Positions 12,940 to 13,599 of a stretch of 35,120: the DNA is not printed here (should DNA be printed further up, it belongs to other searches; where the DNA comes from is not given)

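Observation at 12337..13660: Modular GGGT/ACCC-rich intergenic repeat family at five loci (about ten units), REP/BOX/MITE-like, no name known to me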

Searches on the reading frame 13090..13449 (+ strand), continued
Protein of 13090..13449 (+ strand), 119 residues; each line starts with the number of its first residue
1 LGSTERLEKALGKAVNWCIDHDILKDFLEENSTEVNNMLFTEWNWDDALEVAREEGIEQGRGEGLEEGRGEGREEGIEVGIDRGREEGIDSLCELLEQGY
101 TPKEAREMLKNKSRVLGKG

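Call 99: fold_search(model_id=the predicted structure, library=pdb)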
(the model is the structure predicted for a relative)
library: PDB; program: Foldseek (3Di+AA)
matches with E <= 10: 5; with E <= 0.001: 0
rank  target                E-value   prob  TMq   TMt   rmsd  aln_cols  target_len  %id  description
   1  5j0l_D                3.7e+00  0.11  0.29  0.29  15.6       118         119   18  De novo design of protein homo-oligomers with modular hydrogen bond network-mediated specificity (released 2016-07-06)
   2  4gte_D                6.2e+00  0.20  0.25  0.15   4.6        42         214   24  T. Maritima FDTS (E144R mutant) with FAD and Folate (released 2012-10-17)
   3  4gtd_D                7.6e+00  0.16  0.25  0.15   4.5        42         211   24  T. Maritima FDTS (E144R mutant) with FAD and dUMP (released 2012-10-17)
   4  9fmd_SR               8.6e+00  0.11  0.28  0.44  26.5        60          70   20  Integrative model of the human post-catalytic spliceosome (P-complex) (released 2024-07-10)
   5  9mav_B                9.8e+00  0.07  0.25  0.36   6.4        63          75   19  Cryo-EM structure of Dengue virus serotype2 US/BID-V594/2006 strain bound with J9 fab. (released 2026-04-01)
